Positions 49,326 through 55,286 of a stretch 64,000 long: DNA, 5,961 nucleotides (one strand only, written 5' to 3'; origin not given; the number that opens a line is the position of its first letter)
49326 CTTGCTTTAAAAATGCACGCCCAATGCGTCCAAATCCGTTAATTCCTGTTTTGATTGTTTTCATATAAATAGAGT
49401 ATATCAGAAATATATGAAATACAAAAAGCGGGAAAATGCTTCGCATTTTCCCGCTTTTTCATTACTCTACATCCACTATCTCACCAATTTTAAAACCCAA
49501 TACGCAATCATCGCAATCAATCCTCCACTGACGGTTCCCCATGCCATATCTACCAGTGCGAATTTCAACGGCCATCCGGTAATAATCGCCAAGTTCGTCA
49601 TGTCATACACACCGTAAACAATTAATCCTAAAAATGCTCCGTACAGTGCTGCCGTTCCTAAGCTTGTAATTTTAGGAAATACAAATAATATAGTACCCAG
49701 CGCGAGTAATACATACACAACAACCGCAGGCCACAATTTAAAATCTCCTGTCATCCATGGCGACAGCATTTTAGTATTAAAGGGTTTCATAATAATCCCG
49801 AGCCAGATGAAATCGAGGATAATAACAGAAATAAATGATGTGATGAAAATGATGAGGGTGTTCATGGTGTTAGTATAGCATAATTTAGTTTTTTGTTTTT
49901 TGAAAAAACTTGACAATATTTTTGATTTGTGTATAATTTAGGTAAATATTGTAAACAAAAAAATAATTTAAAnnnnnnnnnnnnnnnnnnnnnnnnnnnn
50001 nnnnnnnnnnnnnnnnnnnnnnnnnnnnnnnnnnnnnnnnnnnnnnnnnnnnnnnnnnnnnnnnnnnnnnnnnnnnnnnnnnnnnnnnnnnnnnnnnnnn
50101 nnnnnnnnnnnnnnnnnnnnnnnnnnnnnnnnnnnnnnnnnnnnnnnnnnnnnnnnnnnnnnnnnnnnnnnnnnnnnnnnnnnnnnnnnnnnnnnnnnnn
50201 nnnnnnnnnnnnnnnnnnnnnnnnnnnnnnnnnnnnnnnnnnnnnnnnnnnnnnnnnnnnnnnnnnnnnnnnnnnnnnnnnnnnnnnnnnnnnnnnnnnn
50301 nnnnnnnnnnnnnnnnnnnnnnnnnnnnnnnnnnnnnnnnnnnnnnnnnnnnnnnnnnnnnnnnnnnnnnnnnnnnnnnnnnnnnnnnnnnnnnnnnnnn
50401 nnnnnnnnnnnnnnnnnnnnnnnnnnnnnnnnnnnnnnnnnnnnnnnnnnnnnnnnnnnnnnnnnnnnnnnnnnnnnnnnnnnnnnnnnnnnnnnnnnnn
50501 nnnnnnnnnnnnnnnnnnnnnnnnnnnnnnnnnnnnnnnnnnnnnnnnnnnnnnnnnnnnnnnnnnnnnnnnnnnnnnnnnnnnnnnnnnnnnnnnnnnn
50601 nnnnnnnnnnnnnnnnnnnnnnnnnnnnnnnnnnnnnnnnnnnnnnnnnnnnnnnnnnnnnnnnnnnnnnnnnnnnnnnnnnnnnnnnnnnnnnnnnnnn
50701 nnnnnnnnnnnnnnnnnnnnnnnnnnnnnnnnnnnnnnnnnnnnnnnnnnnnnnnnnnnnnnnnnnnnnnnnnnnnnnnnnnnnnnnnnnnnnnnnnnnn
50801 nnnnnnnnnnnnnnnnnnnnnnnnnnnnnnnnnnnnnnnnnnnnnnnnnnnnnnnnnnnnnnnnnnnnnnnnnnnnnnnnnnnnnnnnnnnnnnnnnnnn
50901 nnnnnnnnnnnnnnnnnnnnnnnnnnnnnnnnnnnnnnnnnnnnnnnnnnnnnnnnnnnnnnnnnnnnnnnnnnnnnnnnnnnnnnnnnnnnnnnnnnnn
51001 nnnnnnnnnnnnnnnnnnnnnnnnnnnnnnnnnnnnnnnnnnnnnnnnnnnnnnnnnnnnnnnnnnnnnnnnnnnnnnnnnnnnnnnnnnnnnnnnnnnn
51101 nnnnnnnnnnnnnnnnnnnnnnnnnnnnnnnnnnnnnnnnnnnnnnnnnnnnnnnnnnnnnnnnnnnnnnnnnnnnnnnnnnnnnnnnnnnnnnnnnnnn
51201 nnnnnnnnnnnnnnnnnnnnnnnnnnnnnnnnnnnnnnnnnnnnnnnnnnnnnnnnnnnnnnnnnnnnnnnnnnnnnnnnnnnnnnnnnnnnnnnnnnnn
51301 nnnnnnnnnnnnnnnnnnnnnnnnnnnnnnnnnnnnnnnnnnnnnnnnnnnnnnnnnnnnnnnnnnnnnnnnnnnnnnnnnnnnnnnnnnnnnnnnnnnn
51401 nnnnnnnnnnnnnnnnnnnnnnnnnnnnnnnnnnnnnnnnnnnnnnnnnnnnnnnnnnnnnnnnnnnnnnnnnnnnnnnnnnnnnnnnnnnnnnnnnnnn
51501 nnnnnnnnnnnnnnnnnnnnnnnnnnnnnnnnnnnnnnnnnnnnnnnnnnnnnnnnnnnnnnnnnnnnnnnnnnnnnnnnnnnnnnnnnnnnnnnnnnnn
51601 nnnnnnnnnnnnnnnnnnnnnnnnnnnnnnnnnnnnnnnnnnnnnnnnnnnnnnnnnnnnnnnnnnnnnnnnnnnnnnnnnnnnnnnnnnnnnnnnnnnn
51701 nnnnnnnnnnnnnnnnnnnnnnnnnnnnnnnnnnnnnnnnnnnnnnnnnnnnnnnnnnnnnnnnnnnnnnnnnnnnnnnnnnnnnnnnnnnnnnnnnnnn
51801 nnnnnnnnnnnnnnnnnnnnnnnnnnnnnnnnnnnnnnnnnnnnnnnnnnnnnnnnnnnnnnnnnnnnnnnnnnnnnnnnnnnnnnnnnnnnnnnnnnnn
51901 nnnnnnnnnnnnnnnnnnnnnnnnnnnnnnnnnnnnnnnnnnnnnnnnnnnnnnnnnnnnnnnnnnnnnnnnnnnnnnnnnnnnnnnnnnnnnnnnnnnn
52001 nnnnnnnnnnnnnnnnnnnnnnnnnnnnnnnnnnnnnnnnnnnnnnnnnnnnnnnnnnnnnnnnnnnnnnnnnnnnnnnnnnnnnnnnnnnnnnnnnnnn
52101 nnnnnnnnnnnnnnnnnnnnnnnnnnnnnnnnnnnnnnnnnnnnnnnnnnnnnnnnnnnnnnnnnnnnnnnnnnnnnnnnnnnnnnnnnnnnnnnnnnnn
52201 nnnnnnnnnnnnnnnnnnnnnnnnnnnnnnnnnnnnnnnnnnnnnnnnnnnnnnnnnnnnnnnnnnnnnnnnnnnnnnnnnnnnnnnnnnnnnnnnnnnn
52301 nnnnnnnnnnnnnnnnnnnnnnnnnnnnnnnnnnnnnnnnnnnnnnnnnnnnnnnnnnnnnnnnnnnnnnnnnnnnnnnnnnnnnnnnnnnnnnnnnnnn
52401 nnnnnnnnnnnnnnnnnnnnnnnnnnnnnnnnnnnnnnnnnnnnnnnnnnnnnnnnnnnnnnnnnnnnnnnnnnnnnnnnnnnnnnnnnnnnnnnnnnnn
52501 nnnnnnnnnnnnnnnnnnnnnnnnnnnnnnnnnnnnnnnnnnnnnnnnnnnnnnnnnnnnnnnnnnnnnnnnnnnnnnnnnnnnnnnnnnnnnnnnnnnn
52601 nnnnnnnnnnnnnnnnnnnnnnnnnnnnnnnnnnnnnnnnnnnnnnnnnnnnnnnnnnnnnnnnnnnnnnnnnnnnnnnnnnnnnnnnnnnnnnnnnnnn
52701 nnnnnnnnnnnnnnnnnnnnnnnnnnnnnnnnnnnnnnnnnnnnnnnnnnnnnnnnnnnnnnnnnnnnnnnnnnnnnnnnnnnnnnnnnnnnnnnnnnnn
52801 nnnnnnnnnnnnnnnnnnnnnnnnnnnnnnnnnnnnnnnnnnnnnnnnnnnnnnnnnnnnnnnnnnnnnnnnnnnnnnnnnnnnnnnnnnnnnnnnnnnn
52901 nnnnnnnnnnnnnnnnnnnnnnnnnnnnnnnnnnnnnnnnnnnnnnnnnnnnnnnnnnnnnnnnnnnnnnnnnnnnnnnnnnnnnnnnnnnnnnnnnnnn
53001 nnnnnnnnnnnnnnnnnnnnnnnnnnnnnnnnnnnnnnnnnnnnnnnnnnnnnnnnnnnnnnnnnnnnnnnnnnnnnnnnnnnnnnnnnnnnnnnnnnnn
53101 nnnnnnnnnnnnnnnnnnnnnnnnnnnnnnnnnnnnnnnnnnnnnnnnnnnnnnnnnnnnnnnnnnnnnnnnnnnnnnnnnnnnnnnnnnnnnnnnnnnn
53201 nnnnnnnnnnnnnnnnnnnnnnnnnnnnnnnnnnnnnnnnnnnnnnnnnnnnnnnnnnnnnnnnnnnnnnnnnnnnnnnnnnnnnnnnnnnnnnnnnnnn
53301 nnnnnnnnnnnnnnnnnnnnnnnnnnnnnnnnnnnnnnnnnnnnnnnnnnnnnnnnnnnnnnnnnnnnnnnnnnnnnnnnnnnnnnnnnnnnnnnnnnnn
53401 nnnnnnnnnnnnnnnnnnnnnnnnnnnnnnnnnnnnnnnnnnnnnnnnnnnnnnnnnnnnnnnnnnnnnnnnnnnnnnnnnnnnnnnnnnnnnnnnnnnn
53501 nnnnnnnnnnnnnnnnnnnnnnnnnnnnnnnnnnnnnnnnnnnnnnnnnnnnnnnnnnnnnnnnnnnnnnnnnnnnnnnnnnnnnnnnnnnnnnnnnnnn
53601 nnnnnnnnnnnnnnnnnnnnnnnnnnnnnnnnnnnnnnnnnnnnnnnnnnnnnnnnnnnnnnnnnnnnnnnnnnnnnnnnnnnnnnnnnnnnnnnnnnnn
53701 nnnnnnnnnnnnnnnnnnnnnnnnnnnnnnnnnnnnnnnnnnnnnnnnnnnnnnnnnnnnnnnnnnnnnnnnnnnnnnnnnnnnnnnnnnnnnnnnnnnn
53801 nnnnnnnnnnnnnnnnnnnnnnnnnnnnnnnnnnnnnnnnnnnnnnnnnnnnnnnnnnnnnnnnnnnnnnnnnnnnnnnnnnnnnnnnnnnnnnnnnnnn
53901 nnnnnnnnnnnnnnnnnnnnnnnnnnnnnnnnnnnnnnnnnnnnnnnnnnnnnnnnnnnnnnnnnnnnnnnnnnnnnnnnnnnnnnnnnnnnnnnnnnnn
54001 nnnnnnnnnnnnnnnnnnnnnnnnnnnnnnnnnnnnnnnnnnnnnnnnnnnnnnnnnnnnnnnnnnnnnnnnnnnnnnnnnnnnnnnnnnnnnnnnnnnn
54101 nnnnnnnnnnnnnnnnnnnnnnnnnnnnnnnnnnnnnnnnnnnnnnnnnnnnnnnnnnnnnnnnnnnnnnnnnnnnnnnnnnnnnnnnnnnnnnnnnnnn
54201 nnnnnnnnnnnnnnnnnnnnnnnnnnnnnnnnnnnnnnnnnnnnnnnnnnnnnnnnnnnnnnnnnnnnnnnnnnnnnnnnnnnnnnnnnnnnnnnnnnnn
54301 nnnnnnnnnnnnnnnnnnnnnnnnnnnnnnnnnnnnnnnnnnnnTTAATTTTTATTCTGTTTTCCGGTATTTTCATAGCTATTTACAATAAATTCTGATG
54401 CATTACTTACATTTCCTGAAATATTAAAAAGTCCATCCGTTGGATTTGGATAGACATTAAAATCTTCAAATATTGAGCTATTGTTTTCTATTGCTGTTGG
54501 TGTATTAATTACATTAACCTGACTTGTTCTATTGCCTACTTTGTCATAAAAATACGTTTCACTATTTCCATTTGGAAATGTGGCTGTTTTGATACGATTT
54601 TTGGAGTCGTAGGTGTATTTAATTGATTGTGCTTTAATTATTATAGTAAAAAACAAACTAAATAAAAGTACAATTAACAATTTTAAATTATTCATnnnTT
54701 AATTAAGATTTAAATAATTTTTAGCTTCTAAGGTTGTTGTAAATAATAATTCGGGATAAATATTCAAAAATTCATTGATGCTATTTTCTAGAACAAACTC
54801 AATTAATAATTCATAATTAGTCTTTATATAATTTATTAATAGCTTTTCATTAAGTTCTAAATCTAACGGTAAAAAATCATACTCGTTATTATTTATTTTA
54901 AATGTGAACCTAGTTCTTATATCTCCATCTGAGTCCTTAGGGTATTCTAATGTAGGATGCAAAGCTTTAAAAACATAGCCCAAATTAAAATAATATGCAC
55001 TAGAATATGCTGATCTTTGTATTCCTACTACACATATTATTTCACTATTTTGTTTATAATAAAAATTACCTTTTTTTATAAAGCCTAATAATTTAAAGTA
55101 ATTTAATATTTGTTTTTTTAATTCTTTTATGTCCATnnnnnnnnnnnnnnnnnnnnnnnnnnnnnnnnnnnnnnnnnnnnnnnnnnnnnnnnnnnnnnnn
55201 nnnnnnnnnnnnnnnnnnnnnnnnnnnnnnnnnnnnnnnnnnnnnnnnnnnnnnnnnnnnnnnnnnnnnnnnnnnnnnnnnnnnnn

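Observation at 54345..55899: Orphan RHS toxin/immunity cassette plus YD-repeat/T9SS-CTD fragment in an AT-rich islet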

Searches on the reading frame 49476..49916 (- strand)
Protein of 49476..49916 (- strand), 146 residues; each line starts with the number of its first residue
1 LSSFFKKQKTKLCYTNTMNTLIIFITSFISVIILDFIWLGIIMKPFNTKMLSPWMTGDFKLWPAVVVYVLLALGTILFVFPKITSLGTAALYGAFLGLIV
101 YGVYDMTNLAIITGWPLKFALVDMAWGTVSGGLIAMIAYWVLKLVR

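Call 67: search_protein_families(library=pfam, proteins=[window:49476-49916:-], max_evalue=0.01)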
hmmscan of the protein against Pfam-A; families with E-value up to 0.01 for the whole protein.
window:49476-49916:- (146 aa): 1 family
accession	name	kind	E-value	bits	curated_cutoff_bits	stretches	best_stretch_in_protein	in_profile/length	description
PF09945.14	DUF2177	-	3.6e-30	105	26.9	1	21-140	2-124/124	Predicted membrane protein (DUF2177)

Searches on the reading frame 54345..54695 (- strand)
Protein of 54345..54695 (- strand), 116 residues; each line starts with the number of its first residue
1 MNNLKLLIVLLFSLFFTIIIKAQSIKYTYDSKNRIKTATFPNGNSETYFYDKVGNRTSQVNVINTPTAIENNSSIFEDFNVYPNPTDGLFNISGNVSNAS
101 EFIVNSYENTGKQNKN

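Call 3: search_protein_families(library=pfam, proteins=[window:54345-54695:-], max_evalue=1)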
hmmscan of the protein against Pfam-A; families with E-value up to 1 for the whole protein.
window:54345-54695:- (116 aa): 2 families
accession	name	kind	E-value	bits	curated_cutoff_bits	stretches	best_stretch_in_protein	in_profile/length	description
PF05593.20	RHS_repeat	-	6.1e-05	23.8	22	1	29-60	1-32/38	RHS Repeat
PF18962.6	Por_Secre_tail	-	0.0047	17.6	27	1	81-112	1-32/75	Secretion system C-terminal sorting domain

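Call 4: search_protein_families(library=ncbifam, proteins=[window:54345-54695:-], max_evalue=1)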
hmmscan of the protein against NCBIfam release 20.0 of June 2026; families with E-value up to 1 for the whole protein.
window:54345-54695:- (116 aa): 3 families
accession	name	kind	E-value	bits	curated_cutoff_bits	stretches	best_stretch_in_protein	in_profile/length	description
TIGR01200.1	GLPGLI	subfamily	0.0067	16.2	50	1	5-112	2-106/229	GLPGLI family protein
NF038113.1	T9SSA_dep_M36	equivalog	0.0076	14.4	885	1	49-113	764-827/869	T9SS-dependent M36 family metallopeptidase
TIGR01643.1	YD_repeat_2x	repeat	0.033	14.7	15.8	1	23-48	16-41/42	YD repeat-containing protein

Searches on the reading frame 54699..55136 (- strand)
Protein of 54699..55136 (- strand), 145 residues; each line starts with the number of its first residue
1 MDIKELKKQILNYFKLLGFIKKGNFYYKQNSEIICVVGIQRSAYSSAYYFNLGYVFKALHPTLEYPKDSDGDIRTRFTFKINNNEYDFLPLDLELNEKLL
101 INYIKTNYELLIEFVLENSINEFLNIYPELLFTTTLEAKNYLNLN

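Call 3: search_protein_families(library=pfam, proteins=[window:54699-55136:-], max_evalue=1)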
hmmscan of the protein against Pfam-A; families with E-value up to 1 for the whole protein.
window:54699-55136:- (145 aa): 1 family
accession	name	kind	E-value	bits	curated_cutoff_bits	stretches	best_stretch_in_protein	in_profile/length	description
PF14137.11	DUF4304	-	3e-20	72.8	23.2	1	12-108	3-105/115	Domain of unknown function (DUF4304)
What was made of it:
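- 54699..55136 (-): ORF2 (145 aa): DUF4304, the presumed cognate immunity protein. Its start lies 1 nt after the ORF1 stop. PF14137, E=3e-20 (call 3).
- Checked: ORF2, 55136..54699 (145 aa): PF14137 DUF4304, E=3e-20 (call 3).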

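Call 4: search_protein_families(library=ncbifam, proteins=[window:54699-55136:-], max_evalue=1)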
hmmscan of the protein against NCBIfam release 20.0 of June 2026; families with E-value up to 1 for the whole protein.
window:54699-55136:- (145 aa): 0 families

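Call 75: search_solved_structures(query=window:54699-55136:-, max_evalue=1)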
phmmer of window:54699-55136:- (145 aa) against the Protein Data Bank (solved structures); distinct sequences matched with E-value up to 1: 1.
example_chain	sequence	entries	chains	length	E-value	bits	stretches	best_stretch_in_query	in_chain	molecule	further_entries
3dka_A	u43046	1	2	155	0.24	14.7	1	73-141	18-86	DinB-like Protein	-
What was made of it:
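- On DUF4304 (PF14137), immunity-type protein: No solved relative (call 75).
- Tried and rejected: Solved structures for the immunity protein (call 75): nothing.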
